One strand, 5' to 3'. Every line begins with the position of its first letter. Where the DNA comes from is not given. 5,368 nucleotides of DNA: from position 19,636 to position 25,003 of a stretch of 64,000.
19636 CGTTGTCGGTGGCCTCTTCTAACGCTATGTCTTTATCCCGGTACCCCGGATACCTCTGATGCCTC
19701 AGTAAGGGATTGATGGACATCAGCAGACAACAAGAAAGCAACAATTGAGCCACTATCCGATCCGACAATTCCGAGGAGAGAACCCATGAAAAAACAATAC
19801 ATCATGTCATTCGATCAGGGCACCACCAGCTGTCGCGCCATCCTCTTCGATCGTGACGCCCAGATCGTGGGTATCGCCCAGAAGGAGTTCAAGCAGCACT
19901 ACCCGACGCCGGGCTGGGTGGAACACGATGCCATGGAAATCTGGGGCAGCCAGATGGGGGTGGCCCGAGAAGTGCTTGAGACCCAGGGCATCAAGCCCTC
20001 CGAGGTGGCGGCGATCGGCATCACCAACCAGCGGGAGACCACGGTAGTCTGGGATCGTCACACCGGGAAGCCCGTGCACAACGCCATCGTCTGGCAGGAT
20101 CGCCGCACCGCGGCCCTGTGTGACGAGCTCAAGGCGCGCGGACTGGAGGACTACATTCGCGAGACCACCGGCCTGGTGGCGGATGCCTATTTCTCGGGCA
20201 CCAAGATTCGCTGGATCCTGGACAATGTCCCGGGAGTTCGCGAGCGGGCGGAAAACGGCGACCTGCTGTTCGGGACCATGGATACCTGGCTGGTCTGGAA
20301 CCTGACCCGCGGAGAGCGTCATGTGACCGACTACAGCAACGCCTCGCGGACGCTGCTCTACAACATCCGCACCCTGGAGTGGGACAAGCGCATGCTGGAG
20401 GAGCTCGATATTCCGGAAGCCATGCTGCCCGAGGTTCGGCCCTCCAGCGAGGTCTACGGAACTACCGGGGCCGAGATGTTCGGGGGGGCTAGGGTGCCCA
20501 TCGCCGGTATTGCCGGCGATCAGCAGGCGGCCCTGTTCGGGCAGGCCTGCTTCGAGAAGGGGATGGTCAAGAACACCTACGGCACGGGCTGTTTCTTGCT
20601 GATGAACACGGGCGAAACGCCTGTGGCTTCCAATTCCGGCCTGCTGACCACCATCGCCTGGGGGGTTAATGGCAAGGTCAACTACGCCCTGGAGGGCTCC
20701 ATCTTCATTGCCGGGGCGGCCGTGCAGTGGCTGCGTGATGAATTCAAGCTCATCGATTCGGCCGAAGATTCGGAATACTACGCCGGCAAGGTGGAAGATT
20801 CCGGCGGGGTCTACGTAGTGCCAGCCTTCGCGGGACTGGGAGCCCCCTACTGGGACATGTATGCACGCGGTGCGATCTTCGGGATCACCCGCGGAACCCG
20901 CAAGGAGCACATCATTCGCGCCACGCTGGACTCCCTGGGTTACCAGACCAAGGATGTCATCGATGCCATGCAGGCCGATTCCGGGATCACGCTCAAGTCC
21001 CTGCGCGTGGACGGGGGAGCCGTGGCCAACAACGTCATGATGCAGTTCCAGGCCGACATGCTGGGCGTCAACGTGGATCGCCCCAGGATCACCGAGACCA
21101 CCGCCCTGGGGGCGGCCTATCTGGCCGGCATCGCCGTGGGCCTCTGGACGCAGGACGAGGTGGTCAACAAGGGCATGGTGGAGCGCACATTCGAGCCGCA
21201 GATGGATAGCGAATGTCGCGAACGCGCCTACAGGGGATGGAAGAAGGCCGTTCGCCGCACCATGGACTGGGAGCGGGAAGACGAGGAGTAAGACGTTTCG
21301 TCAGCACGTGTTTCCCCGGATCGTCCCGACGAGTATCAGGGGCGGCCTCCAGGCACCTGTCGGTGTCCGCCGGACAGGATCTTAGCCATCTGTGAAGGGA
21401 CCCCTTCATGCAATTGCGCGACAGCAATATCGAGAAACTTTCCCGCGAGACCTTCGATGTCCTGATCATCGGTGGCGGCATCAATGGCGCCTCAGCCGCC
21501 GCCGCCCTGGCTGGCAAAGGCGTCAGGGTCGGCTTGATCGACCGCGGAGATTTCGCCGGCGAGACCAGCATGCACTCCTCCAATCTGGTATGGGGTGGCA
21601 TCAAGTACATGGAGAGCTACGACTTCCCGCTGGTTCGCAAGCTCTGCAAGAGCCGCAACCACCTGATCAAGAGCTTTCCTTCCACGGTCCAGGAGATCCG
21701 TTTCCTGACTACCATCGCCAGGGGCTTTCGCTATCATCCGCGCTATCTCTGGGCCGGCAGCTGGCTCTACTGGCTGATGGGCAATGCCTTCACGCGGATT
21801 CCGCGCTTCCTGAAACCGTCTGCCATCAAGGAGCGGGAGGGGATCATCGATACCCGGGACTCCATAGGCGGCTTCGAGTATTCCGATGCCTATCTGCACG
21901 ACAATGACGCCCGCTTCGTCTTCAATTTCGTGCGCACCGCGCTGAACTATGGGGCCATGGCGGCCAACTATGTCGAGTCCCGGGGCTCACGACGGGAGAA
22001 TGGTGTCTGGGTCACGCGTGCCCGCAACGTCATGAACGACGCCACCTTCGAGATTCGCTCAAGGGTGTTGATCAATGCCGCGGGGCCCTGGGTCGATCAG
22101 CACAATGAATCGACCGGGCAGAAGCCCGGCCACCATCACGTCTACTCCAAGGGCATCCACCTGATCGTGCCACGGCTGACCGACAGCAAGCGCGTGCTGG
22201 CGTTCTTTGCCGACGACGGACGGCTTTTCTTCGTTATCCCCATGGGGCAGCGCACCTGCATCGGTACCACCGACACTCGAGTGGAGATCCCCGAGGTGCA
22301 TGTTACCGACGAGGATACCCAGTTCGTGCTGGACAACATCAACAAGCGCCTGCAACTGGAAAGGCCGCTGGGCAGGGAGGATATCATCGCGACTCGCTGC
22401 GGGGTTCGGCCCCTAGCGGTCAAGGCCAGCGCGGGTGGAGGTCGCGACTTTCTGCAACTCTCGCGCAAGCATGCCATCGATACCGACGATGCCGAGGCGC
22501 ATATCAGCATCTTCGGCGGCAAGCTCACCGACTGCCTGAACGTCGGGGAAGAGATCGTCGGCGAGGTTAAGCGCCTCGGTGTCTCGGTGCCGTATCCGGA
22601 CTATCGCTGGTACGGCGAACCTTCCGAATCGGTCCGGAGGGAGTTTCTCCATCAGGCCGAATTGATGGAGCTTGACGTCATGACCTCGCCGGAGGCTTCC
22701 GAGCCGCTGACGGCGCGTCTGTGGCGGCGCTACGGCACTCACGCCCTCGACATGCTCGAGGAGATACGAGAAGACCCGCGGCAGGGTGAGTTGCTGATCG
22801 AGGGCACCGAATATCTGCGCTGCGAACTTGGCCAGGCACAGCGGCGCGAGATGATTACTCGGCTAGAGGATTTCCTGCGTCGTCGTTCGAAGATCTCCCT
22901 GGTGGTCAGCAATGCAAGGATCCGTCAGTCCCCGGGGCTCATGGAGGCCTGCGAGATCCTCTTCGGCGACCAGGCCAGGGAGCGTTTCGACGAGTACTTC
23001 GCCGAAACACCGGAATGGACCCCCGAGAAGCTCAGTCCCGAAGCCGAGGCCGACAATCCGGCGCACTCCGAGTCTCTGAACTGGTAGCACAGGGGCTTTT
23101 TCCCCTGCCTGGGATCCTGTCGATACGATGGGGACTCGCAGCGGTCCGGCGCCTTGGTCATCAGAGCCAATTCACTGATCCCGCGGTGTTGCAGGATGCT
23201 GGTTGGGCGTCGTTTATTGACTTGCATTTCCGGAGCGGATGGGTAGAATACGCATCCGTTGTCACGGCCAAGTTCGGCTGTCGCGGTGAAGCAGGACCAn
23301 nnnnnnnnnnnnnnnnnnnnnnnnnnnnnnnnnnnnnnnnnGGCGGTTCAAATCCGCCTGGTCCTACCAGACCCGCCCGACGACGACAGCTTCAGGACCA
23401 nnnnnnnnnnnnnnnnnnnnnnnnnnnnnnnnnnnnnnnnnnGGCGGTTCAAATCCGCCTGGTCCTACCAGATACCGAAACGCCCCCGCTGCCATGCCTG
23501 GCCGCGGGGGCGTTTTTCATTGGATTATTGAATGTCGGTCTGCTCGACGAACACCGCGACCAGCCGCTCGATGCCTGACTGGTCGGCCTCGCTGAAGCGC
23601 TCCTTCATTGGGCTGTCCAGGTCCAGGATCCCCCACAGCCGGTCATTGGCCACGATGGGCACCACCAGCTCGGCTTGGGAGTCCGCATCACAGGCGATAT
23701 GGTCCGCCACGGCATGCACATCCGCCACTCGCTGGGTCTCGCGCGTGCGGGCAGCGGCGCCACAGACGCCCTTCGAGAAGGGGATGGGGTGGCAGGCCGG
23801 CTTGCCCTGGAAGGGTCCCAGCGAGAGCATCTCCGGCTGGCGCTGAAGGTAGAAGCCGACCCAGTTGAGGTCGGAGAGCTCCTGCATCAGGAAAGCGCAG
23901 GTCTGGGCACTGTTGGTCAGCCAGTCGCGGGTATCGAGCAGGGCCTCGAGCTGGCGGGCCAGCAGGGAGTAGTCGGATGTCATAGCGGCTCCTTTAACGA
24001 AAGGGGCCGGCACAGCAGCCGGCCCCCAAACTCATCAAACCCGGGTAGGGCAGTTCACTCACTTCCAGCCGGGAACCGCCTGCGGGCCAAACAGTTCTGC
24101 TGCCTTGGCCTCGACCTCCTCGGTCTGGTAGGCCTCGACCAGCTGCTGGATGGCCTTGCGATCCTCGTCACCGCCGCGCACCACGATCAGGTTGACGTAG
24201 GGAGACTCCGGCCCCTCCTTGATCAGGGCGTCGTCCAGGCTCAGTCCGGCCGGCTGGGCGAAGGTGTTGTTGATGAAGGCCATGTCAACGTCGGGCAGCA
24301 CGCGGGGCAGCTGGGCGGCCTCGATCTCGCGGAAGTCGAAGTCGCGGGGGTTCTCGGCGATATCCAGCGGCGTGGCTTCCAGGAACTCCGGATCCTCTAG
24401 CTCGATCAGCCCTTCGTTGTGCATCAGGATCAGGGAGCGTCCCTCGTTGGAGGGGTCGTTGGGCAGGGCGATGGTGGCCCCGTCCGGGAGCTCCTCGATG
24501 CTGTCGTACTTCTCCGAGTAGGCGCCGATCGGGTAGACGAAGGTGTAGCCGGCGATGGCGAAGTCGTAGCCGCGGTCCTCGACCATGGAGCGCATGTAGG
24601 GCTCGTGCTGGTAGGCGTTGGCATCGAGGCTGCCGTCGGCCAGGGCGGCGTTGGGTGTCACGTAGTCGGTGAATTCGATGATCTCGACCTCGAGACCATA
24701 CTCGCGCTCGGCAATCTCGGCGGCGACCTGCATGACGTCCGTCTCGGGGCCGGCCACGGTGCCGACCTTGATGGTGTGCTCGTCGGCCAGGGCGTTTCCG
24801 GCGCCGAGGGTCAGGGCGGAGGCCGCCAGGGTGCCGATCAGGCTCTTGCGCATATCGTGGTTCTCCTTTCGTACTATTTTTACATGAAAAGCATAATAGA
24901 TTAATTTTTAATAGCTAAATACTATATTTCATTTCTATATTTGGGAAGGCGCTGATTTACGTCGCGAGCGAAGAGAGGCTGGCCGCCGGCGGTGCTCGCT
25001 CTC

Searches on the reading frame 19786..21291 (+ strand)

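Call 52: search_protein_families(library=pfam, proteins=[window:19786-21291:+], max_evalue=0.00001)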
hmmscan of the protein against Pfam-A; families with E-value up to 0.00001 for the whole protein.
window:19786-21291:+ (501 aa): 2 families
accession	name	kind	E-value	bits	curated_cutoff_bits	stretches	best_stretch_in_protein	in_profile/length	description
PF00370.27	FGGY_N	-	2.2e-84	283.3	28.8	1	5-252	1-245/245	FGGY family of carbohydrate kinases, N-terminal domain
PF02782.22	FGGY_C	-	1.1e-46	159.6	27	1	262-450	2-197/198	FGGY family of carbohydrate kinases, C-terminal domain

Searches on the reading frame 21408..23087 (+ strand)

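Call 52: search_protein_families(library=pfam, proteins=[window:21408-23087:+], max_evalue=0.00001)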
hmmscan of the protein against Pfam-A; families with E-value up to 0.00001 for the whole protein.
window:21408-23087:+ (559 aa): 3 families
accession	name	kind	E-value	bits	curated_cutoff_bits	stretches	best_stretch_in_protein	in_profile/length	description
PF01266.30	DAO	-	1.6e-37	130.3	27.9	1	17-336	1-313/353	FAD dependent oxidoreductase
PF16901.10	DAO_C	-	1.6e-10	41.4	31.4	1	429-503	27-103/126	C-terminal domain of alpha-glycerophosphate oxidase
PF13450.12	NAD_binding_8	-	9.1e-06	26.3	21.9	0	20-51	1-32/68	NAD(P)-binding Rossmann-like domain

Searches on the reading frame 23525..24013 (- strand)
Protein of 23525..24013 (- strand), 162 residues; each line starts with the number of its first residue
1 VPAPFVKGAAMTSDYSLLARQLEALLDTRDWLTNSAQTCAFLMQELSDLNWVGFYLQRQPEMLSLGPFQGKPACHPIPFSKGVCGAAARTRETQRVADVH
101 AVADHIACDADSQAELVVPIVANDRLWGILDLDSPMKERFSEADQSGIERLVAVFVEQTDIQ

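Call 52: search_protein_families(library=pfam, proteins=[window:23525-24013:-], max_evalue=0.00001)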
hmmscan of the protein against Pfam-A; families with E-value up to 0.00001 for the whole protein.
window:23525-24013:- (162 aa): 2 families
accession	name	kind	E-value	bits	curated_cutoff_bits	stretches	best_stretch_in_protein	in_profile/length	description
PF01590.32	GAF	-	8.5e-12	46.2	22.4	1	37-151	7-125/133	GAF domain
PF13185.12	GAF_2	-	1.4e-10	41.9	28.6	1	38-152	7-128/136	GAF domain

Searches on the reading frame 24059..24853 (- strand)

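Call 52: search_protein_families(library=pfam, proteins=[window:24059-24853:-], max_evalue=0.00001)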
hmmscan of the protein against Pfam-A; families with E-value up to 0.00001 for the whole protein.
window:24059-24853:- (264 aa): 1 family
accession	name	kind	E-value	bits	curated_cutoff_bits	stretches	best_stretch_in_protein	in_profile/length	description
PF03180.19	Lipoprotein_9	-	3e-85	285.6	27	1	28-263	1-236/236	NlpA lipoprotein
